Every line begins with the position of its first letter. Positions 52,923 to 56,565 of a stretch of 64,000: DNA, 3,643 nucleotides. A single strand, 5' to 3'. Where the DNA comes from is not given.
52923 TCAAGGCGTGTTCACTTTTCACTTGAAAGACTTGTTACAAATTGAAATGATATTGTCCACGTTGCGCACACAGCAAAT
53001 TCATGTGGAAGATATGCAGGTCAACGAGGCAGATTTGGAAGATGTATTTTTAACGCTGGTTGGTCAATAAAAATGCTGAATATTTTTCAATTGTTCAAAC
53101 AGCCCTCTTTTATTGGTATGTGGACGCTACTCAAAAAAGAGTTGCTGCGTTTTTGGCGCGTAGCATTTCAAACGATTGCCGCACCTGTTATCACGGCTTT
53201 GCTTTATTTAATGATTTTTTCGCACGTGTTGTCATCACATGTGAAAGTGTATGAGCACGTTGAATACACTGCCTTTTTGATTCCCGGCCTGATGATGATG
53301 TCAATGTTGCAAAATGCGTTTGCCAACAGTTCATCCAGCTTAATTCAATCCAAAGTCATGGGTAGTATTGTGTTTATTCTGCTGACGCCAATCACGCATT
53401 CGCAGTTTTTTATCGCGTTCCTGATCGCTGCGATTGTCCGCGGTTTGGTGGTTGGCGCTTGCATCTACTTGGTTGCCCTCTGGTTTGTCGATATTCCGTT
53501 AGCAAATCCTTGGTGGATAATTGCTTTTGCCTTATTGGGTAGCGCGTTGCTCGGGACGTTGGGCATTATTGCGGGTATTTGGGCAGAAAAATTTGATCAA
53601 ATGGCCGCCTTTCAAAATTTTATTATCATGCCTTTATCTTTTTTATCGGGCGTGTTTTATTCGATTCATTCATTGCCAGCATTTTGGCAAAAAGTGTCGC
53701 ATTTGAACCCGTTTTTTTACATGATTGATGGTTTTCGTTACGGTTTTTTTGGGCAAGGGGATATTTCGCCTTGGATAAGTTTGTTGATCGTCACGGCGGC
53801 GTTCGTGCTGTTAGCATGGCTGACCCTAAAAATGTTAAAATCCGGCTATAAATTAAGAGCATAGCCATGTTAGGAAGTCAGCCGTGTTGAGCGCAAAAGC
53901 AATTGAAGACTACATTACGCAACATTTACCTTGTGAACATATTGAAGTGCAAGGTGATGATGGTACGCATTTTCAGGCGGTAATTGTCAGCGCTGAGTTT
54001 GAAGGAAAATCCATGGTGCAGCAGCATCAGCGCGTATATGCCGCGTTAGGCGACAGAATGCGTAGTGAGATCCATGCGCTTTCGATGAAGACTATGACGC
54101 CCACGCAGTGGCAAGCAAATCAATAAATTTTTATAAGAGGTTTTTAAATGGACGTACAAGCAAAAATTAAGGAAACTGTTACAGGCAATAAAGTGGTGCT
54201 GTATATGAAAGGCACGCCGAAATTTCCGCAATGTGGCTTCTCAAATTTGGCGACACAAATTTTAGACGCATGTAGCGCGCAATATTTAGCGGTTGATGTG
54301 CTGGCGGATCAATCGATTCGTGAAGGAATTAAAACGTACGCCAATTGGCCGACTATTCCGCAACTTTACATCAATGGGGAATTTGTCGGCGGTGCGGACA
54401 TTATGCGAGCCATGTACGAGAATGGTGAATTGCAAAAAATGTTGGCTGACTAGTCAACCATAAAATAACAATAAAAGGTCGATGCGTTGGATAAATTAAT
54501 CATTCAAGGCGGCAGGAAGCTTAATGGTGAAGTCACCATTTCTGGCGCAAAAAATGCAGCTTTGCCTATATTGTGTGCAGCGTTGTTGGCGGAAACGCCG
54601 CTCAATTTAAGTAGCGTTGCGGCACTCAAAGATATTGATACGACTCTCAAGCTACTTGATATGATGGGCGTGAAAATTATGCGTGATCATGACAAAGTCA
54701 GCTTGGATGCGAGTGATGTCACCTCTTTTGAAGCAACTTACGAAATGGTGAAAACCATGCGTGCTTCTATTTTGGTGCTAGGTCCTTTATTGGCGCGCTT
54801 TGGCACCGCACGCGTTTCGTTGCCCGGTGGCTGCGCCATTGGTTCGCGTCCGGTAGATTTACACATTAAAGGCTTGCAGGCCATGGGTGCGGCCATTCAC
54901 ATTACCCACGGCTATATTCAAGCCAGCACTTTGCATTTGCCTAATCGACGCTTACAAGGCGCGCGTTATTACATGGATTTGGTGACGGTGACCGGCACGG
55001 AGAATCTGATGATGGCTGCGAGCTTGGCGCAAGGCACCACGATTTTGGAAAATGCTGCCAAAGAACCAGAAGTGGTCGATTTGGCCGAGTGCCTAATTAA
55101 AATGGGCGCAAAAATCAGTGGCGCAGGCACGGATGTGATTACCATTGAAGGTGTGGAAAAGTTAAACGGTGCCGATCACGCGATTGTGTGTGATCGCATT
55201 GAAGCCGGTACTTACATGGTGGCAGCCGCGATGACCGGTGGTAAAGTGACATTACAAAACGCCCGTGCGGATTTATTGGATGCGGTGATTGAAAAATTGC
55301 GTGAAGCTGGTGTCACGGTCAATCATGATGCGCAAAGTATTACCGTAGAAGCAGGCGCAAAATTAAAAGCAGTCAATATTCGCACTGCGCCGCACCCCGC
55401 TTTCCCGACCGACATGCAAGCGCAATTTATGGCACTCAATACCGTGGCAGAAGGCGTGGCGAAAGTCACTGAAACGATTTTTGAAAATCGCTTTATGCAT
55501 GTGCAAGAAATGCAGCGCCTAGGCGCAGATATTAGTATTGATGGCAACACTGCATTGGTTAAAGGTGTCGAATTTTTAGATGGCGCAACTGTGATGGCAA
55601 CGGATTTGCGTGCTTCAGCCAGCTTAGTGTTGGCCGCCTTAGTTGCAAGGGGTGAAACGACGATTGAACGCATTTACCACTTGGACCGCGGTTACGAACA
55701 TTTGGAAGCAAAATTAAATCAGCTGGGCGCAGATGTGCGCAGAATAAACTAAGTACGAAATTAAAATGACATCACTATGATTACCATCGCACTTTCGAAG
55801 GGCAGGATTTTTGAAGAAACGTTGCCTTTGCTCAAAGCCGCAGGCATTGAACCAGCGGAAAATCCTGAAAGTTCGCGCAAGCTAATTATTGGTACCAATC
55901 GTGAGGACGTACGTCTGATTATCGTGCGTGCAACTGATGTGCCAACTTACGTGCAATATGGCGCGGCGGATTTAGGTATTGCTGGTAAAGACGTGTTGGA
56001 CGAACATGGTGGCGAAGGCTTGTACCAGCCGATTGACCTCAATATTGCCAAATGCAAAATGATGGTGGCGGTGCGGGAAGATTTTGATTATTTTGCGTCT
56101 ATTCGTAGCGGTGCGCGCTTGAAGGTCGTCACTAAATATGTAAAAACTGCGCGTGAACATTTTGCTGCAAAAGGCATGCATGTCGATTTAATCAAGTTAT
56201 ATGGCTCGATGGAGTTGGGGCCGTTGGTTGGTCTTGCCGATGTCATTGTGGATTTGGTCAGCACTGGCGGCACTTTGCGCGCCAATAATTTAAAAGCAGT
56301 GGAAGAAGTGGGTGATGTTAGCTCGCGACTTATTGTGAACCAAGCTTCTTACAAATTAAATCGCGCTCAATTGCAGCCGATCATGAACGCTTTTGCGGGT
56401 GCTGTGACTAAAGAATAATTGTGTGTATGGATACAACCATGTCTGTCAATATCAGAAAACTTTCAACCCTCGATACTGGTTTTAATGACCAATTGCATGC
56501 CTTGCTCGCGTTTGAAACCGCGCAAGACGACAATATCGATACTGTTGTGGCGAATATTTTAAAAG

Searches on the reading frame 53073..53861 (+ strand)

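Call 62: search_protein_families(library=pfam, proteins=[window:53073-53861:+], max_evalue=0.00001)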
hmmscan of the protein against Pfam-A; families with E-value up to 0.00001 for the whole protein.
window:53073-53861:+ (263 aa): 2 families
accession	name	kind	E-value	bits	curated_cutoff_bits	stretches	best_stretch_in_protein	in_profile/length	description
PF01061.29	ABC2_membrane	-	7e-37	127.4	26.9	1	16-226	3-211/211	ABC-2 type transporter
PF12698.13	ABC2_membrane_3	-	1.2e-14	54.7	31.6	1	65-250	160-344/347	ABC-2 family transporter protein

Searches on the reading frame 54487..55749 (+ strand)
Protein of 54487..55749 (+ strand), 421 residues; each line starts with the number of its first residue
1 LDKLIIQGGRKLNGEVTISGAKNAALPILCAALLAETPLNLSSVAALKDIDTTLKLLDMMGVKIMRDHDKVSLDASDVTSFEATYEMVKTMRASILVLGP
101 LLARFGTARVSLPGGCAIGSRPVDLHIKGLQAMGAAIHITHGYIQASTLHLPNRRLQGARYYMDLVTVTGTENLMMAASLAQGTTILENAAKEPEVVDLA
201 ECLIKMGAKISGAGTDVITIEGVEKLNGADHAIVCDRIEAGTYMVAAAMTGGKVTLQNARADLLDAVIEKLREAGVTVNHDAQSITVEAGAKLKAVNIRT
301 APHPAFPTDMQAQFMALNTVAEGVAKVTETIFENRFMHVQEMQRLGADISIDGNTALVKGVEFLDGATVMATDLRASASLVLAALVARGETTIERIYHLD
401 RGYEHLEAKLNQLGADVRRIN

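Call 26: search_protein_families(library=pfam, proteins=[window:54487-55749:+], max_evalue=0.001)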
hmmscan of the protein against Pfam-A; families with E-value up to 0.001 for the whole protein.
window:54487-55749:+ (421 aa): 1 family
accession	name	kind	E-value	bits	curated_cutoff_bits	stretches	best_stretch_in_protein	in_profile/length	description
PF00275.25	EPSP_synthase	-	1.8e-119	399.6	22.8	1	7-410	2-417/417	EPSP synthase (3-phosphoshikimate 1-carboxyvinyltransferase)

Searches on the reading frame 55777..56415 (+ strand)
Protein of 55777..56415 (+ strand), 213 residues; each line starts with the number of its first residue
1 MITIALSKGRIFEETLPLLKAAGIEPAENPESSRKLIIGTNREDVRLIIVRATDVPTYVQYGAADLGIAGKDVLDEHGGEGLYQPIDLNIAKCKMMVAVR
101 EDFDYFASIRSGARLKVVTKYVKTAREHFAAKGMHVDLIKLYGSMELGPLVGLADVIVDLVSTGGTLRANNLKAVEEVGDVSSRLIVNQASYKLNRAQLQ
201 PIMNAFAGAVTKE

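Call 26: search_protein_families(library=pfam, proteins=[window:55777-56415:+], max_evalue=0.001)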
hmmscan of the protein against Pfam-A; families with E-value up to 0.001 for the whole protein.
window:55777-56415:+ (213 aa): 1 family
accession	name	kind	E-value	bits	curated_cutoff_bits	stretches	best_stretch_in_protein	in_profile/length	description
PF01634.23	HisG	-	1e-52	178.7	25.5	1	51-206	1-156/158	ATP phosphoribosyltransferase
